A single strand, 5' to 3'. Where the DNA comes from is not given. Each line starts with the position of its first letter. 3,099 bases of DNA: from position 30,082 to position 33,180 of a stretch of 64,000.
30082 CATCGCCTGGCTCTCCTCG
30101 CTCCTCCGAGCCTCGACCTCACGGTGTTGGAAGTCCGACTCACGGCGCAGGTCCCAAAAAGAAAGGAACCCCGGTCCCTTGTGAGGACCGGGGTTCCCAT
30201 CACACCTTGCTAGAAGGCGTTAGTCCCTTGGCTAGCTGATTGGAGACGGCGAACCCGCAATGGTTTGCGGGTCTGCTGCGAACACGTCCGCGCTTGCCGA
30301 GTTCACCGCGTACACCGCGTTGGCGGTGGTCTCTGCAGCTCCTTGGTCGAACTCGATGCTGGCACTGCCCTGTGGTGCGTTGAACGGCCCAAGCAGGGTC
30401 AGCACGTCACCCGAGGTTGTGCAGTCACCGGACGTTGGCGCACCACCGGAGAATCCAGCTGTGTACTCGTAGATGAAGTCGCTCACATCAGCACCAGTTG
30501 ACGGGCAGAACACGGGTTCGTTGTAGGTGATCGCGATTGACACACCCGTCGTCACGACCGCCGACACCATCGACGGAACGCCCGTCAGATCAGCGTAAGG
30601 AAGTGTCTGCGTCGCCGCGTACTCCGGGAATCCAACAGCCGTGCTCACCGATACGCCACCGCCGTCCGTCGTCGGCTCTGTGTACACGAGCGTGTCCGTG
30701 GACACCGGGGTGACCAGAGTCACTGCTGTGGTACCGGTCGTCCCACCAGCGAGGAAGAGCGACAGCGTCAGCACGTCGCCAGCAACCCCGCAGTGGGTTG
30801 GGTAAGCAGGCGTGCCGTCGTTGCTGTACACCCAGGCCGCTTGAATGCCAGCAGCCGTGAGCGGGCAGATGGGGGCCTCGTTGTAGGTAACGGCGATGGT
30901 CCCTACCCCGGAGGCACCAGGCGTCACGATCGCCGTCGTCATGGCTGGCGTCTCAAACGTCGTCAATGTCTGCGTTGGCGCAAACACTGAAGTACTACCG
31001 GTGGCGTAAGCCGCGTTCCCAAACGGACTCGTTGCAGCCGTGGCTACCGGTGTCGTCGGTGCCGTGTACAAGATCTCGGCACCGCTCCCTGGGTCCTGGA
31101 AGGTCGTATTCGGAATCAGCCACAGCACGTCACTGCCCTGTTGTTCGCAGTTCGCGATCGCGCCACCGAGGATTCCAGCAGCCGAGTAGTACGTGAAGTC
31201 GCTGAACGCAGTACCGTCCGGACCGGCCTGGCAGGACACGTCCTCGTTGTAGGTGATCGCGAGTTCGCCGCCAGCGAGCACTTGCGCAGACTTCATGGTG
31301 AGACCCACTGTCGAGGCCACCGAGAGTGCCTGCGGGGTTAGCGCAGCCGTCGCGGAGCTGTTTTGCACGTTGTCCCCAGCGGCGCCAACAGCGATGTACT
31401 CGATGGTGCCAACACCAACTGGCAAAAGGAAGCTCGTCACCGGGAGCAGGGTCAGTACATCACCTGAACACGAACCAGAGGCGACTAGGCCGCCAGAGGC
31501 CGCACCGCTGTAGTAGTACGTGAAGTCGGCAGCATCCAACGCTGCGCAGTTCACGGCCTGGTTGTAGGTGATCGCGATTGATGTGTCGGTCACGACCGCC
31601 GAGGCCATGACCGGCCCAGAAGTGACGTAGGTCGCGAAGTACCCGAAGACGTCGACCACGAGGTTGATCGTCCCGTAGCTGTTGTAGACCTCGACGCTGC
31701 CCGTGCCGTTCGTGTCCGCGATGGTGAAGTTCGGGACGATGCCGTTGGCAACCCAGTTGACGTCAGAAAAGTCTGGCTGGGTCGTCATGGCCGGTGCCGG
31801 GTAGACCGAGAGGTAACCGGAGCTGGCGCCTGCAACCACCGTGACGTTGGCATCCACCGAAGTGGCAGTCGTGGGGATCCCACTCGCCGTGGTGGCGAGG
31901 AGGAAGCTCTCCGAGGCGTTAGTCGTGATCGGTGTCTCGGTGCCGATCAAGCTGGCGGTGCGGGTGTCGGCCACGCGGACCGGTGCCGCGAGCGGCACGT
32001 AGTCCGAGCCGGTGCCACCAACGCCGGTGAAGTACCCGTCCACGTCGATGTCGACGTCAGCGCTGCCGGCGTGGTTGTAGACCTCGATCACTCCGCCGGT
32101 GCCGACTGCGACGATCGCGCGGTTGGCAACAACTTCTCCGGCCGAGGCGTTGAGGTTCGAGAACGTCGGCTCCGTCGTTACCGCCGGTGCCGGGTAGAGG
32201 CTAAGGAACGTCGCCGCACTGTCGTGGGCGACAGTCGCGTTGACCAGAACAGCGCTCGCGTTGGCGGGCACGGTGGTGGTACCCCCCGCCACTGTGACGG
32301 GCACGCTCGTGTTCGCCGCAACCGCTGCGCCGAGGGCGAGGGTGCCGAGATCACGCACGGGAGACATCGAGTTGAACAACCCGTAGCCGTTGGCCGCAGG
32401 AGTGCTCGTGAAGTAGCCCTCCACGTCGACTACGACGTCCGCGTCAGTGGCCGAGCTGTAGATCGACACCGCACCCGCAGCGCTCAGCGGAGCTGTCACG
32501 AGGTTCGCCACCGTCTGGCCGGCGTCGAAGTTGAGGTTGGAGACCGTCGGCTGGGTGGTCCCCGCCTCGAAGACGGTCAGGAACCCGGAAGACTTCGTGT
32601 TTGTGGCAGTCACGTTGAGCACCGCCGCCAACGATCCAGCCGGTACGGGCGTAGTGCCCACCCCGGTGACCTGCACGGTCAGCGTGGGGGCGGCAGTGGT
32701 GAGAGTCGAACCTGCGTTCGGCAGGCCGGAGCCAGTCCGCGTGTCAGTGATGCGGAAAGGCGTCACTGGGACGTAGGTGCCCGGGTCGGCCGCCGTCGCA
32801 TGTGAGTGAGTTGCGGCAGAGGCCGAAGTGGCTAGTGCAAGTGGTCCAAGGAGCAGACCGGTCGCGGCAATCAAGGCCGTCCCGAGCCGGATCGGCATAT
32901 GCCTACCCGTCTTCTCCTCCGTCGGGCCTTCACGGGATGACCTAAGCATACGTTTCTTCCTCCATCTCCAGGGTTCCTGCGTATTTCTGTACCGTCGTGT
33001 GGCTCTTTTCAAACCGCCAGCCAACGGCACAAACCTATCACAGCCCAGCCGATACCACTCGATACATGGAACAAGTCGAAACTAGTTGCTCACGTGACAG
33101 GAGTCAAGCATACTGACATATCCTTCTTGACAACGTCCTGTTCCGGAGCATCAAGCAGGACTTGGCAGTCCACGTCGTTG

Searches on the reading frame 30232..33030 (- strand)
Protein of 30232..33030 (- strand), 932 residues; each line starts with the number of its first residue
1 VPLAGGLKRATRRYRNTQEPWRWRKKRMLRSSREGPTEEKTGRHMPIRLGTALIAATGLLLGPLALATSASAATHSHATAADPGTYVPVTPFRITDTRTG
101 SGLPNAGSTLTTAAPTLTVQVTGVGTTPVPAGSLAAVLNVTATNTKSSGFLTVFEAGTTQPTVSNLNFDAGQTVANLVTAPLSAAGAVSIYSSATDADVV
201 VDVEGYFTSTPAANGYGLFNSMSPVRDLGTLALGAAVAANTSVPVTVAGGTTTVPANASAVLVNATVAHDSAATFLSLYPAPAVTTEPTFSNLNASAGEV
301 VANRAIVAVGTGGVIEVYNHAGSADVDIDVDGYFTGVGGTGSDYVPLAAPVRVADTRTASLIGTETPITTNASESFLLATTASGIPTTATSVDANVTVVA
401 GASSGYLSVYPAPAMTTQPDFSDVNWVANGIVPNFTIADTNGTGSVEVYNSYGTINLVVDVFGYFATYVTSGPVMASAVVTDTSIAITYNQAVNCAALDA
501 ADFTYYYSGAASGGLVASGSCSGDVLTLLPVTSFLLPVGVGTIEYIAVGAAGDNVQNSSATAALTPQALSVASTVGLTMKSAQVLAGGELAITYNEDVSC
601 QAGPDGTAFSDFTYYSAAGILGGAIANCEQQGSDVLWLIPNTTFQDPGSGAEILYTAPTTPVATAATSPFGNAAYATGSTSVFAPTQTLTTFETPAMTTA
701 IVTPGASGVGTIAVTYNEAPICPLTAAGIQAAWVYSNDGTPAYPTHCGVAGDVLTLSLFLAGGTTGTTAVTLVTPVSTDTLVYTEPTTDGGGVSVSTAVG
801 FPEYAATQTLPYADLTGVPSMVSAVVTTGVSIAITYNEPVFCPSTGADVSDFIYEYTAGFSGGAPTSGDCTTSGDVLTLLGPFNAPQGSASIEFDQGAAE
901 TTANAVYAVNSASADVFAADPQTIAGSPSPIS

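Call 3: search_protein_families(library=pfam, proteins=[window:30232-33030:-], max_evalue=0.01)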
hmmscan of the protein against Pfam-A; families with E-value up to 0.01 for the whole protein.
window:30232-33030:- (932 aa): 0 families

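Call 4: search_protein_families(library=ncbifam, proteins=[window:30232-33030:-], max_evalue=0.01)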
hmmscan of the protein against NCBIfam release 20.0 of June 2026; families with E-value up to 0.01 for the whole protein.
window:30232-33030:- (932 aa): 0 families

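Call 89: search_solved_structures(query=window:30232-33030:-, max_evalue=1)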
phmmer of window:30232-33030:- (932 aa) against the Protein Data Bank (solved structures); distinct sequences matched with E-value up to 1: 0.
